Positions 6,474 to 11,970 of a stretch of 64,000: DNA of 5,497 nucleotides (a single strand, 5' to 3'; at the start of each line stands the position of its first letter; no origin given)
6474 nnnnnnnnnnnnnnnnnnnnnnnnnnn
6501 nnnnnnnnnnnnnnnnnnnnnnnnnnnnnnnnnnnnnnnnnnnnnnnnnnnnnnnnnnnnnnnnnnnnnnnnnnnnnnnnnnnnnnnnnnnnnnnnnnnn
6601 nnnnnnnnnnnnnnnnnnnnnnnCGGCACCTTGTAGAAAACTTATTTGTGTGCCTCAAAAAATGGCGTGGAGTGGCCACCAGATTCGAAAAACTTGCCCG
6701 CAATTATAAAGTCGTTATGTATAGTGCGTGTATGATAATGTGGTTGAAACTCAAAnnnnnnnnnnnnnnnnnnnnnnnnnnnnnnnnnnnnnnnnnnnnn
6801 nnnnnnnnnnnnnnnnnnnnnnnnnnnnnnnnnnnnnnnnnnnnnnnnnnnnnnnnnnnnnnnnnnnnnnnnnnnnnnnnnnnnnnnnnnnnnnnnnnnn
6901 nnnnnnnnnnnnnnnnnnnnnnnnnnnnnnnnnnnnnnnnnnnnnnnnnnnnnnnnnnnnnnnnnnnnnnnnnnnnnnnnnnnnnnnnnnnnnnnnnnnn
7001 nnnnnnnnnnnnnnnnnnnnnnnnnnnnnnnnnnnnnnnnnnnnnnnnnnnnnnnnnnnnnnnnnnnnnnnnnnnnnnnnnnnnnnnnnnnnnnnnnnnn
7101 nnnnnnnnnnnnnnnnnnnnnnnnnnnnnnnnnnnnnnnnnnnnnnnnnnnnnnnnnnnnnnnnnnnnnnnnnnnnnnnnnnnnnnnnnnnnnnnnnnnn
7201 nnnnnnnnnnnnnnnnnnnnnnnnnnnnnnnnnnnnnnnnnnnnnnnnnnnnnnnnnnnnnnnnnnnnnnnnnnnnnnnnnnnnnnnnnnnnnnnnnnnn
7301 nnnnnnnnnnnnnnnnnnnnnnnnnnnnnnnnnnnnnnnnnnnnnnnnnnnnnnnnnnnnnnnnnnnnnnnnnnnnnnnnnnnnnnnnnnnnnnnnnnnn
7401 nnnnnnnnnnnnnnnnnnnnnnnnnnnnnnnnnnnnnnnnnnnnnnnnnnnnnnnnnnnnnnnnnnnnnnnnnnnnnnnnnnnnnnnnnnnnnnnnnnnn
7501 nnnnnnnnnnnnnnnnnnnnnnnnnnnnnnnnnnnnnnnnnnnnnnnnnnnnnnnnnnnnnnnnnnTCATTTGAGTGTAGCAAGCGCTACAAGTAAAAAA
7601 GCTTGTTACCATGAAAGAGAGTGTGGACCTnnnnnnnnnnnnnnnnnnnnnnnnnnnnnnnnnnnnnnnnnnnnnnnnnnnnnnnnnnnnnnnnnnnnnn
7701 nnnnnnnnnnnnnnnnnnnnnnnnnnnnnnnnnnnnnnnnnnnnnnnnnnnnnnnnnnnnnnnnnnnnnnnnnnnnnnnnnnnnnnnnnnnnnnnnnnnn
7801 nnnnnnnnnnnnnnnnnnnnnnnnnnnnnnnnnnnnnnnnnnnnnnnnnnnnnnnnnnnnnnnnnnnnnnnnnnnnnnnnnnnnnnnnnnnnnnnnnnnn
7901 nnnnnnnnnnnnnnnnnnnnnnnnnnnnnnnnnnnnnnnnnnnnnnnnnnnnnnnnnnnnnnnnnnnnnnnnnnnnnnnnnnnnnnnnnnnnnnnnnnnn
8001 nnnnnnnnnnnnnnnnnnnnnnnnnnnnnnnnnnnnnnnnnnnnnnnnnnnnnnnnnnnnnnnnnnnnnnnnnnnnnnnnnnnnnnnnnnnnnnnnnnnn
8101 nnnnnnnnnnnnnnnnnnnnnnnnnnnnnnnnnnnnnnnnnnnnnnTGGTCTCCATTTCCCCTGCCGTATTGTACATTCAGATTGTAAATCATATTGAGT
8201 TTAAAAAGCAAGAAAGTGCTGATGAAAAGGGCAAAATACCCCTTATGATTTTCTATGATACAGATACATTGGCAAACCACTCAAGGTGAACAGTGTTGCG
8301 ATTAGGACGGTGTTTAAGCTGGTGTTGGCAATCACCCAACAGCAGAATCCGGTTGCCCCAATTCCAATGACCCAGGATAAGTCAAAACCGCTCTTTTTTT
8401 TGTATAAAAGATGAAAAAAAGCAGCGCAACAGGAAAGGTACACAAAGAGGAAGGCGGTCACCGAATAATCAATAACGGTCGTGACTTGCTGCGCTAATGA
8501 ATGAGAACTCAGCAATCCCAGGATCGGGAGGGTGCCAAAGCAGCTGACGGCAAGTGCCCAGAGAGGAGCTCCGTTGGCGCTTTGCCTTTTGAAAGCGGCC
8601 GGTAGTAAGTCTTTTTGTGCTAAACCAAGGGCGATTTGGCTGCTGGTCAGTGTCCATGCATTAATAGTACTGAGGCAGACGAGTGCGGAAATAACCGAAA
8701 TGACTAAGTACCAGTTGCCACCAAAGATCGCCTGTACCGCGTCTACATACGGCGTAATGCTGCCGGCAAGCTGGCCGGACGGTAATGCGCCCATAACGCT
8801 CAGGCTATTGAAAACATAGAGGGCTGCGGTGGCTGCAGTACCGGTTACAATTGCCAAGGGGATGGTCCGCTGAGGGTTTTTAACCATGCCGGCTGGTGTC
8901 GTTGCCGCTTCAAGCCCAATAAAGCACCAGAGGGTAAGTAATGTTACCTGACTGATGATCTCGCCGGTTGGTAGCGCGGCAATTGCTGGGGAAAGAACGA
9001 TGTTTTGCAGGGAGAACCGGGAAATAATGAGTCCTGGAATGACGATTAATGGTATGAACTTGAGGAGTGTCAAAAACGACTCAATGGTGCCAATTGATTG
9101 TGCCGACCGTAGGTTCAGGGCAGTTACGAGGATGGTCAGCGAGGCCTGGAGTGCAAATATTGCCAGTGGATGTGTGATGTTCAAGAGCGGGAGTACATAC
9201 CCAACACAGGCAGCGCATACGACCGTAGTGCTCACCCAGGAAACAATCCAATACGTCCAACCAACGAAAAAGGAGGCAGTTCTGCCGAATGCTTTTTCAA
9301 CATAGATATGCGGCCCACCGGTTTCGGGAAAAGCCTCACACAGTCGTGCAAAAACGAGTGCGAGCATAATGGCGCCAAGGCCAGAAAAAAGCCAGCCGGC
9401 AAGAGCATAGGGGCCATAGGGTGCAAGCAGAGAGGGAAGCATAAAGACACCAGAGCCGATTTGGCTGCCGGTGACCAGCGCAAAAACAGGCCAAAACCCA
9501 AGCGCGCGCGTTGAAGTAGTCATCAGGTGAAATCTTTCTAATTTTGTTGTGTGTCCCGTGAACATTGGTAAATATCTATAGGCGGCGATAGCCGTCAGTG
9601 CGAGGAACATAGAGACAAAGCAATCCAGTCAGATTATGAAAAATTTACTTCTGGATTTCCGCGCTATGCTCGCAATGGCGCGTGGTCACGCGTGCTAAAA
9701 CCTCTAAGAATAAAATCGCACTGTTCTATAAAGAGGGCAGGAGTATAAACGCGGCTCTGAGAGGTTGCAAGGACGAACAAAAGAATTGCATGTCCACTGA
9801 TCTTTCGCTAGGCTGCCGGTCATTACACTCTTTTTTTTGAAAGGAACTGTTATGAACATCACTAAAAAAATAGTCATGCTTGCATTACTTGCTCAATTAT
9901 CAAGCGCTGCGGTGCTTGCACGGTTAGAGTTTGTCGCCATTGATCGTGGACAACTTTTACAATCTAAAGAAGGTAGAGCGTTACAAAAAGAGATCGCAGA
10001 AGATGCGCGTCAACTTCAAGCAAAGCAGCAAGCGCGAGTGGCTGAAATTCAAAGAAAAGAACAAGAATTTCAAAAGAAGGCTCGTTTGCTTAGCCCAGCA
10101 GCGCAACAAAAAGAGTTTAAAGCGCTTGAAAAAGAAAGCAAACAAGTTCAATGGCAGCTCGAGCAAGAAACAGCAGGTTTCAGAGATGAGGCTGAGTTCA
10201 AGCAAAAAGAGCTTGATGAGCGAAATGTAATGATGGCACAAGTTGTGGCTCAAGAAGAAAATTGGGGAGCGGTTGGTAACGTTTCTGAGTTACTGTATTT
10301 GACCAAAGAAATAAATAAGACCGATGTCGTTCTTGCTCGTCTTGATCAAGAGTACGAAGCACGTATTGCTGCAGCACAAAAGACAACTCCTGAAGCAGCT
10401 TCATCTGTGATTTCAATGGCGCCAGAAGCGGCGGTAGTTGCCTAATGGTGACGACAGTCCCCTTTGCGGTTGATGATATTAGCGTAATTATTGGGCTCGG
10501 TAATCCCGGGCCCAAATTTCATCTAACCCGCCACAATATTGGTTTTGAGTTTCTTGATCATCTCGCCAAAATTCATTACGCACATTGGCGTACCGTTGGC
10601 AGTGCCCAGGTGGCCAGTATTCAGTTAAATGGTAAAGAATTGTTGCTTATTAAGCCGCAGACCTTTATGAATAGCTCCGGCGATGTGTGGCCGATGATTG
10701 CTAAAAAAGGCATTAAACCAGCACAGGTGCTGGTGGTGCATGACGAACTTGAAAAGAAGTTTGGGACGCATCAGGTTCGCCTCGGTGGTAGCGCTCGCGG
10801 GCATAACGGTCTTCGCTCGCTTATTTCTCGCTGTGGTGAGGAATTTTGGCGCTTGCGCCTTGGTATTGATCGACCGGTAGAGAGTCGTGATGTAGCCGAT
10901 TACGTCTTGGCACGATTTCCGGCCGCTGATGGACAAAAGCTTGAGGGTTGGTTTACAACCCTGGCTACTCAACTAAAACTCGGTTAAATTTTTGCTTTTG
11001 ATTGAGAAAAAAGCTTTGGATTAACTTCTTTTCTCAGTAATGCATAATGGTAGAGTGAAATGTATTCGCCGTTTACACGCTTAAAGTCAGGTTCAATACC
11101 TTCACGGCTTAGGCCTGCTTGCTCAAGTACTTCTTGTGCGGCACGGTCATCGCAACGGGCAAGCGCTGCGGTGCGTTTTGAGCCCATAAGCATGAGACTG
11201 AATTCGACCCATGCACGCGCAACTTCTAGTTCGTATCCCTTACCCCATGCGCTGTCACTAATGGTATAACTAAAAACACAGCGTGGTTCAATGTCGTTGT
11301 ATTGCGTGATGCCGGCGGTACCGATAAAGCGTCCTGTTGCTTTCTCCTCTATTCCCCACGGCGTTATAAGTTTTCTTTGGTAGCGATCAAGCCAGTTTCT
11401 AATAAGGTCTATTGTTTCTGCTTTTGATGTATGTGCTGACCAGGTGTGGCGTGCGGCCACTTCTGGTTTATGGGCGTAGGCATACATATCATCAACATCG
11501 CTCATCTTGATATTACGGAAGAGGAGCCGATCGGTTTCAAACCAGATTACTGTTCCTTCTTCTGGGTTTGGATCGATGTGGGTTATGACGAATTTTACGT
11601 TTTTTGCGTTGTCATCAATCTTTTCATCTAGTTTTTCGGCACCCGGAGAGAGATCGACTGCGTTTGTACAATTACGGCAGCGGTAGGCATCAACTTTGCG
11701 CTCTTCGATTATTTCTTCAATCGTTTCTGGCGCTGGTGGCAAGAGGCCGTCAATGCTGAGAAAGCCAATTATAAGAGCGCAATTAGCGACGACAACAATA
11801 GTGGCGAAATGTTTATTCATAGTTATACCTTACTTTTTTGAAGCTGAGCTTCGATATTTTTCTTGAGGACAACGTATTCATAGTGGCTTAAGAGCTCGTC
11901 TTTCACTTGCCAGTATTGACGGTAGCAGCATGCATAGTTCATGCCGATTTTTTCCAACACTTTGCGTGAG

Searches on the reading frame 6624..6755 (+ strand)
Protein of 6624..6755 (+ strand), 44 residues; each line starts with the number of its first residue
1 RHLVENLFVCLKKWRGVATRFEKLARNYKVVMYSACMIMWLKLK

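Call 76: search_protein_families(library=ncbifam, proteins=[window:6624-6755:+], max_evalue=1)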
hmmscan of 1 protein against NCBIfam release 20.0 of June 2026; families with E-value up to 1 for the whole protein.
seq(44 aa): 2 families
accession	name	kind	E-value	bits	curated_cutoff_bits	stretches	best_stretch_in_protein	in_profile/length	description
NF033580.1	transpos_IS5_3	equivalog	1.8e-09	37.5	110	1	1-41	218-258/258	IS5 family transposase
NF052405.1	NOV5WD8W_fam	equivalog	0.018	14.9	170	1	17-39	54-76/137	NOV5WD8W family nitrogen cycling protein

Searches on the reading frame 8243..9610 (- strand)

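Call 14: search_protein_families(library=pfam, proteins=[window:8243-9610:-], max_evalue=0.01)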
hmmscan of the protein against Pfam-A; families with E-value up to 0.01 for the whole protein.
window:8243-9610:- (455 aa): 2 families
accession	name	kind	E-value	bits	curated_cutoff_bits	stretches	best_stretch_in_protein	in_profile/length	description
PF13520.12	AA_permease_2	-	3.5e-42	145.2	27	1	37-439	1-413/427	Amino acid permease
PF00324.27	AA_permease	-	4.2e-25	88.8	24.6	1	48-439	8-423/470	Amino acid permease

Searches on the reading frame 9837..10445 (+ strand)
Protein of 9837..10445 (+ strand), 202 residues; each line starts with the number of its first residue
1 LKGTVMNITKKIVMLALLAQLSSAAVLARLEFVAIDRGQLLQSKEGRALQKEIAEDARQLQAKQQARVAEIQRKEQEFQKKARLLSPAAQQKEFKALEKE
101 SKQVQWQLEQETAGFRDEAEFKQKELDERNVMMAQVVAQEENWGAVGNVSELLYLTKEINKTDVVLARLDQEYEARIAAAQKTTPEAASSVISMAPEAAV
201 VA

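Call 61: search_protein_families(library=pfam, proteins=[window:9837-10445:+], max_evalue=0.001)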
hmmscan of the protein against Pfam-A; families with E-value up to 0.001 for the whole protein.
window:9837-10445:+ (202 aa): 1 family
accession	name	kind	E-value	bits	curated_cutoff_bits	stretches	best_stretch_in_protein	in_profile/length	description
PF03938.19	OmpH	-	3.7e-07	30.9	32.4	1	40-169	11-141/141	Outer membrane protein (OmpH-like)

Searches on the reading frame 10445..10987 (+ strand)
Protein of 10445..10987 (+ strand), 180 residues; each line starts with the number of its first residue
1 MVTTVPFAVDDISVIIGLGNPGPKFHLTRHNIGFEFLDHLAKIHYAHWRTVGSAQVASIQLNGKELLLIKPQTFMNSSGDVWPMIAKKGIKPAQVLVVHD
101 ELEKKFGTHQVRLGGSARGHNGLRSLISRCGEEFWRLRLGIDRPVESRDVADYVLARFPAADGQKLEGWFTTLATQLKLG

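Call 61: search_protein_families(library=pfam, proteins=[window:10445-10987:+], max_evalue=0.001)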
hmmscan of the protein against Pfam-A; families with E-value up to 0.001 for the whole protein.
window:10445-10987:+ (180 aa): 1 family
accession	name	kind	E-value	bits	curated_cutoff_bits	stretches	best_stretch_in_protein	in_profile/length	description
PF01195.25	Pept_tRNA_hydro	-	9.2e-50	169.5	27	1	14-174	1-164/183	Peptidyl-tRNA hydrolase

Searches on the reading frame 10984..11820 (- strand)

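Call 61: search_protein_families(library=pfam, proteins=[window:10984-11820:-], max_evalue=0.001)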
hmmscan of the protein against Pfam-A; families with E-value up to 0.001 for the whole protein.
window:10984-11820:- (278 aa): 1 family
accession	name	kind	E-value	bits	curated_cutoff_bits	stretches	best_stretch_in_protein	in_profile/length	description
PF13302.13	Acetyltransf_3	-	3.5e-21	76.8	25.4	1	98-237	1-137/138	Acetyltransferase (GNAT) domain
